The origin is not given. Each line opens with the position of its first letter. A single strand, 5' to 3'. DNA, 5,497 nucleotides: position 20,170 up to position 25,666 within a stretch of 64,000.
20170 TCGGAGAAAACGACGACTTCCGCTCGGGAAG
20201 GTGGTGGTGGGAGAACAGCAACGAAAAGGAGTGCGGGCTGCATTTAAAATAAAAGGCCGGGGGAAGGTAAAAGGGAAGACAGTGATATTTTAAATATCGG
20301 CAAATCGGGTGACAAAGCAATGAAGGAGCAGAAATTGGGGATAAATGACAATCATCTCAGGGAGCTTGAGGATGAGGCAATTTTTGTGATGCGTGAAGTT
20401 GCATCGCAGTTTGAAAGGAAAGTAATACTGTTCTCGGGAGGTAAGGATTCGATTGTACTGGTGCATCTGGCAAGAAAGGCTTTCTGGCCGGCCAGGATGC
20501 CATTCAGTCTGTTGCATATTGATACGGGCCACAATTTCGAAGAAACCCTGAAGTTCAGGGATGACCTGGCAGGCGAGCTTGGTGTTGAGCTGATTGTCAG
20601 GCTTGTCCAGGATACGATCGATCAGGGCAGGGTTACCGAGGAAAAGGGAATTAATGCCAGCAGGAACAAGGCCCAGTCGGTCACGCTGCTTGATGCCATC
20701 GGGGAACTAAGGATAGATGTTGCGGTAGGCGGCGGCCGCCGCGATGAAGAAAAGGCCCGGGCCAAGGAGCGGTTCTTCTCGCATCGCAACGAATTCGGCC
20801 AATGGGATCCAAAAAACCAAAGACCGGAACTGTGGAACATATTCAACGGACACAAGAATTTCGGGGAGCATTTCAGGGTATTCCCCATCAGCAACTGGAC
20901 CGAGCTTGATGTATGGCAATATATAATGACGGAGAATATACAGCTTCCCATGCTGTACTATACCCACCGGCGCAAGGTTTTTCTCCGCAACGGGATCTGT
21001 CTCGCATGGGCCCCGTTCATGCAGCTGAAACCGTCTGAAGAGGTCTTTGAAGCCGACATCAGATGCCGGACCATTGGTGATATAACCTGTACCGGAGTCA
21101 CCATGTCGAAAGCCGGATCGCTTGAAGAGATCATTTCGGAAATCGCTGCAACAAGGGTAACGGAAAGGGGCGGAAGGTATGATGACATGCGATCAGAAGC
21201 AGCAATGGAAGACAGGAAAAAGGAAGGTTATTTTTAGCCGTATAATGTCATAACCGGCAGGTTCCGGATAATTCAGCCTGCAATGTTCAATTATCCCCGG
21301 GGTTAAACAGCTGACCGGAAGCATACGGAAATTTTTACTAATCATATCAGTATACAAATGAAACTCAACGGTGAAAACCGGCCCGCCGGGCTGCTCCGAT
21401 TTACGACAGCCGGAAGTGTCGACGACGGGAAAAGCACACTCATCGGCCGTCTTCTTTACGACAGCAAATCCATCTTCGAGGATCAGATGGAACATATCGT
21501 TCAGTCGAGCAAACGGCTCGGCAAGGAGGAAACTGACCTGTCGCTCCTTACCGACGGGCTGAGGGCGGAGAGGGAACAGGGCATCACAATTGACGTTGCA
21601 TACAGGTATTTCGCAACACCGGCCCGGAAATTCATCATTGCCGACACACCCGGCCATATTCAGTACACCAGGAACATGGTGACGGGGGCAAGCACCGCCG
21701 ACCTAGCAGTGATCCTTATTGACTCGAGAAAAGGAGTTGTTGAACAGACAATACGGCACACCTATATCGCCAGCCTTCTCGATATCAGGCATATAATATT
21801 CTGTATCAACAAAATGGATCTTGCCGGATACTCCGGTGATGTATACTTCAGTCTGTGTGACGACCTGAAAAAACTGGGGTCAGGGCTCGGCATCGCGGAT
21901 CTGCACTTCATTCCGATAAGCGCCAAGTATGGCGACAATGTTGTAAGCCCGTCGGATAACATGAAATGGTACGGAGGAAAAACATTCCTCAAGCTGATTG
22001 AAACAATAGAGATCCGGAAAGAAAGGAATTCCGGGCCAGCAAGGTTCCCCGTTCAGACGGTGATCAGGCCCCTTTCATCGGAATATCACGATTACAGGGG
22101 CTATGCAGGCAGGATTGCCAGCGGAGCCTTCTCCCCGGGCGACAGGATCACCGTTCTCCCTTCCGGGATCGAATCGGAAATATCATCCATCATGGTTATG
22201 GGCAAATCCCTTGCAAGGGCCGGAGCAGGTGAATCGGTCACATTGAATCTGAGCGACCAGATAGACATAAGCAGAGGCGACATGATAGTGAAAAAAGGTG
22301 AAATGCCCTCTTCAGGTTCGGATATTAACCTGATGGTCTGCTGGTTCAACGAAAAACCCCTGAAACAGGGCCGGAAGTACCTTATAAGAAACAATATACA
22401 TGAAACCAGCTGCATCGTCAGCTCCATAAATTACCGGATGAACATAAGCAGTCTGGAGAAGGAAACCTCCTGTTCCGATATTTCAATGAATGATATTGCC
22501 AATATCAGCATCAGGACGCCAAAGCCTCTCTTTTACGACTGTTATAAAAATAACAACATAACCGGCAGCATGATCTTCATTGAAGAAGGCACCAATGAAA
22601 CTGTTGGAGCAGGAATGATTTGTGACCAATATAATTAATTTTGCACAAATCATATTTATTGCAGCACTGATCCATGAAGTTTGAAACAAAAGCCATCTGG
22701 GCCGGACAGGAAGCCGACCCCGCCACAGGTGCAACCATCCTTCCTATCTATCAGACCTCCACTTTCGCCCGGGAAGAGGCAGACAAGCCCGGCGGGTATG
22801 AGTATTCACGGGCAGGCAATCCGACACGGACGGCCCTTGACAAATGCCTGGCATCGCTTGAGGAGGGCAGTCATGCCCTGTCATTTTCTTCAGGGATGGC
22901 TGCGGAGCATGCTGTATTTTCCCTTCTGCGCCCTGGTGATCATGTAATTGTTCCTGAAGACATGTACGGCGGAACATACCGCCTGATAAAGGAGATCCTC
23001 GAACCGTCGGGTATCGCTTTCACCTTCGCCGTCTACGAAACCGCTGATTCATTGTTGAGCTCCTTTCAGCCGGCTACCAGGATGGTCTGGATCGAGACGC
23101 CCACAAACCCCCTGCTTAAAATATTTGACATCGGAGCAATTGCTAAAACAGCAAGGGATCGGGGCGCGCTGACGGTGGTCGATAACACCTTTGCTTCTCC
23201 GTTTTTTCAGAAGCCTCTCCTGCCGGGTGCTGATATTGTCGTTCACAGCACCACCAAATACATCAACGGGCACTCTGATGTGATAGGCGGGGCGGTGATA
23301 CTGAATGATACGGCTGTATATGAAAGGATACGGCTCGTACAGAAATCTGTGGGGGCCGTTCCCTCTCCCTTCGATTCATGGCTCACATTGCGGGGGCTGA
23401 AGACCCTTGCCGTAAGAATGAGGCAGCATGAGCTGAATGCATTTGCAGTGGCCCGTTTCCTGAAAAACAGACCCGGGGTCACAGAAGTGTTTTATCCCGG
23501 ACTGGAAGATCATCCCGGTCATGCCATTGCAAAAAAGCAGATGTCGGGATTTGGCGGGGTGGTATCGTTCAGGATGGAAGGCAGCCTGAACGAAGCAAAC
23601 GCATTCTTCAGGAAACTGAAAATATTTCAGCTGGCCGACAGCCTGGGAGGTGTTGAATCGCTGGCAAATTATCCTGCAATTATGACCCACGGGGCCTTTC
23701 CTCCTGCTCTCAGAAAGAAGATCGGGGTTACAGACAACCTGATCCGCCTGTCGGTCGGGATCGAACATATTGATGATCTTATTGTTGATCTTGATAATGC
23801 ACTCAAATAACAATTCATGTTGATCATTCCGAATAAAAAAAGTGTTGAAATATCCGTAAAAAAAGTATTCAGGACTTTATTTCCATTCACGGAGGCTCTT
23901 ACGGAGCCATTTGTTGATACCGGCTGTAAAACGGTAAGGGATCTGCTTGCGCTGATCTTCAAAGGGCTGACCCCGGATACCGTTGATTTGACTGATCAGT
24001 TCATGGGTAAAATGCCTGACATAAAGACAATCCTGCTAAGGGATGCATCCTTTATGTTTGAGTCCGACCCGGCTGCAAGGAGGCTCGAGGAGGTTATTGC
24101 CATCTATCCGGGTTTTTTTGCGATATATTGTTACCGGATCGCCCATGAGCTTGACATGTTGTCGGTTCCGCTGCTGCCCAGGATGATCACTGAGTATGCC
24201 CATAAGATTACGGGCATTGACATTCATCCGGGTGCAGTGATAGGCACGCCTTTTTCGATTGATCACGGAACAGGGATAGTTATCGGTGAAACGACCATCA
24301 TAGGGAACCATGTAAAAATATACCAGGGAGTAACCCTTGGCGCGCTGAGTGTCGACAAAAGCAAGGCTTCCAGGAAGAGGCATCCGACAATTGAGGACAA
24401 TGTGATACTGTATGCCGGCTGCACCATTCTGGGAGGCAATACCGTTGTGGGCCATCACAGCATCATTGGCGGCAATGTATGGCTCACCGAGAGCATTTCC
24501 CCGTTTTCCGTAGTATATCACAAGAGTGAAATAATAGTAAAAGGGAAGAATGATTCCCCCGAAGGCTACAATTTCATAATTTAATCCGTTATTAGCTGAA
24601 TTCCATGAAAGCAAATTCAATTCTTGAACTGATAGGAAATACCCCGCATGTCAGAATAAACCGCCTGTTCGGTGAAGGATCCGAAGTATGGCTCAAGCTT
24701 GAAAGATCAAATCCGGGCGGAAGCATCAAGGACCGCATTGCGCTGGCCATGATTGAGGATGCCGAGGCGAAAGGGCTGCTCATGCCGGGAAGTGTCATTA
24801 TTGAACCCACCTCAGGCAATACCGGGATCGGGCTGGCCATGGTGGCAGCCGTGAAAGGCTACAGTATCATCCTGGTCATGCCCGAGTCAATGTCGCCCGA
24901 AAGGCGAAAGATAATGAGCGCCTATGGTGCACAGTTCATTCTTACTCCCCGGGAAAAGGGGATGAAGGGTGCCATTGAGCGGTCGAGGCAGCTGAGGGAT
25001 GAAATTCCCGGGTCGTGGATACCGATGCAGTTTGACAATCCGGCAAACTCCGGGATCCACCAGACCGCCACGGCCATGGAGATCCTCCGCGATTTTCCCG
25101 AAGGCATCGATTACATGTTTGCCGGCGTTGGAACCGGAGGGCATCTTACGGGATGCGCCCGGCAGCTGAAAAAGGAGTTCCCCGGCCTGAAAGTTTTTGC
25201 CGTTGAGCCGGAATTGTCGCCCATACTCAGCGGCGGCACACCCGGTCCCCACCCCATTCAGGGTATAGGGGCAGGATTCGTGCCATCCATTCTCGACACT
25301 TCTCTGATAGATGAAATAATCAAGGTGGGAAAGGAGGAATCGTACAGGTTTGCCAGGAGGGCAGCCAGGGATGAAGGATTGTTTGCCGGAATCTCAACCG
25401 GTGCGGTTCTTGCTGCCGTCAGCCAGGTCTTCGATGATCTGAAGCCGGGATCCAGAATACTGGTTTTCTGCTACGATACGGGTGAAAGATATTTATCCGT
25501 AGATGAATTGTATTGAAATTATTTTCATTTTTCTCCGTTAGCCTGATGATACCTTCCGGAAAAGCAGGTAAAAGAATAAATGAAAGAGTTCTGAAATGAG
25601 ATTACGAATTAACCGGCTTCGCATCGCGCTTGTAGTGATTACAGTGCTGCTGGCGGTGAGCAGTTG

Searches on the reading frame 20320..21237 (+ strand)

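Call 34: search_protein_families(library=pfam, proteins=[window:20320-21237:+], max_evalue=0.000001)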
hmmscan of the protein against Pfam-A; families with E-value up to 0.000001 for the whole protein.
window:20320-21237:+ (305 aa): 1 family
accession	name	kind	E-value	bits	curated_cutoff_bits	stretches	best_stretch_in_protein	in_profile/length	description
PF01507.26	PAPS_reduct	-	3.4e-43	148.1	22.5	1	35-259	3-174/175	Phosphoadenosine phosphosulfate reductase domain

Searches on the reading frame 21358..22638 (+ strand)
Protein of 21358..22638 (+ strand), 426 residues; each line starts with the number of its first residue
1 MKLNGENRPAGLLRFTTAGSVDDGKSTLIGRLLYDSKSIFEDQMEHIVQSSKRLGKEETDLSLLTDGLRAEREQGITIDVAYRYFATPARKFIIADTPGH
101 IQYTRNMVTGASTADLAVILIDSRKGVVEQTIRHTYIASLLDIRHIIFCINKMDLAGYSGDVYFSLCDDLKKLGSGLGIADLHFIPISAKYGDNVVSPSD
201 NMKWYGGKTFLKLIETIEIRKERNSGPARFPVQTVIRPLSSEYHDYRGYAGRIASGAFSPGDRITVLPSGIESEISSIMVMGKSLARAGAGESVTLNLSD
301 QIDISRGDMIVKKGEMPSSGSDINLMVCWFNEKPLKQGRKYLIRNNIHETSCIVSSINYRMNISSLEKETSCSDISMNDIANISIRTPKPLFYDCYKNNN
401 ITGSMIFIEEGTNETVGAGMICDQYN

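Call 34: search_protein_families(library=pfam, proteins=[window:21358-22638:+], max_evalue=0.000001)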
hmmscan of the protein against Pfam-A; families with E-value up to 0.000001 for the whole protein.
window:21358-22638:+ (426 aa): 2 families
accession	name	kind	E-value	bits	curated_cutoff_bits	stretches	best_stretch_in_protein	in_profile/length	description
PF00009.33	GTP_EFTU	-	8.1e-41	140.1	26.5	1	14-196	5-176/188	Elongation factor Tu GTP binding domain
PF22594.2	GTP-eEF1A_C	-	1.1e-20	74.3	27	1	324-421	3-100/101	GTP-eEF1A C-terminal domain-like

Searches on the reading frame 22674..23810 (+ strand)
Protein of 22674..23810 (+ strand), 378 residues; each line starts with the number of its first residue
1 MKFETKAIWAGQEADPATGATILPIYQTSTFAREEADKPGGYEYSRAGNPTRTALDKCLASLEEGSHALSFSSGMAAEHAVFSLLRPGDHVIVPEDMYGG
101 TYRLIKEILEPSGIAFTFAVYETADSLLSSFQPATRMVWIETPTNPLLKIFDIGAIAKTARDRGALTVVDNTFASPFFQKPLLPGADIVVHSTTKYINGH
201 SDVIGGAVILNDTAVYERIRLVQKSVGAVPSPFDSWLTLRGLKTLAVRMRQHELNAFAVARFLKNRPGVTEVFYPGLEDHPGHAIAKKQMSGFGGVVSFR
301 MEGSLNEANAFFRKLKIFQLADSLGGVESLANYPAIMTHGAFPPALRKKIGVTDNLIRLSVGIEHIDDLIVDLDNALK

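Call 34: search_protein_families(library=pfam, proteins=[window:22674-23810:+], max_evalue=0.000001)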
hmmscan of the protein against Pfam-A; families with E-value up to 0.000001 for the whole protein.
window:22674-23810:+ (378 aa): 1 family
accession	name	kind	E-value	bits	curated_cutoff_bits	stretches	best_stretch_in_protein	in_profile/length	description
PF01053.26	Cys_Met_Meta_PP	-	5.5e-148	493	27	1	4-378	1-381/381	Cys/Met metabolism PLP-dependent enzyme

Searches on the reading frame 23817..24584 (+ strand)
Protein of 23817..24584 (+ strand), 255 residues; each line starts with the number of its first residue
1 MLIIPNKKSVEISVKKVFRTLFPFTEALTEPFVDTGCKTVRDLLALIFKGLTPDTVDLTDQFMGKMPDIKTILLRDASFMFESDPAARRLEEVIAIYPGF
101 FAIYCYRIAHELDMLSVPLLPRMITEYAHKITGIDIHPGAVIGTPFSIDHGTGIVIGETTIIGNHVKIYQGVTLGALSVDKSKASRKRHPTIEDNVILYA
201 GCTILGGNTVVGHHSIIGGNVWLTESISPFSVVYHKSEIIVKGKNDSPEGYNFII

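Call 34: search_protein_families(library=pfam, proteins=[window:23817-24584:+], max_evalue=0.000001)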
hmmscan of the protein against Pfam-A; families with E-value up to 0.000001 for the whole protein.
window:23817-24584:+ (255 aa): 1 family
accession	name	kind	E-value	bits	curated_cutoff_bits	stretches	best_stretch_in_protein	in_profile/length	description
PF00132.30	Hexapep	-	3.1e-07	30.3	27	0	189-224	1-35/36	Bacterial transferase hexapeptide (six repeats)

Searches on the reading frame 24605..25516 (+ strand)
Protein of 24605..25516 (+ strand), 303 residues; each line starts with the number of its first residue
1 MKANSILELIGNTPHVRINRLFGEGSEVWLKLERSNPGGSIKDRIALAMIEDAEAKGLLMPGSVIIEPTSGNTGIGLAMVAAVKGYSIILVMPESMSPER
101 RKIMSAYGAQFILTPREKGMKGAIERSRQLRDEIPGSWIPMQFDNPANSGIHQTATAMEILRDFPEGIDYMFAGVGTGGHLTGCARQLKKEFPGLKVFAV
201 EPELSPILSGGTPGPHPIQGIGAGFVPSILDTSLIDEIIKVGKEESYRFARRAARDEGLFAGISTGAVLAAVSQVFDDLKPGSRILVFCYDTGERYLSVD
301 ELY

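Call 34: search_protein_families(library=pfam, proteins=[window:24605-25516:+], max_evalue=0.000001)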
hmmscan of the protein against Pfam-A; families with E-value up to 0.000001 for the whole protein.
window:24605-25516:+ (303 aa): 1 family
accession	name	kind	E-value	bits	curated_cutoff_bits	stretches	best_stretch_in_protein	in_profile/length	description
PF00291.31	PALP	-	5.7e-72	243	35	1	7-288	2-292/295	Pyridoxal-phosphate dependent enzyme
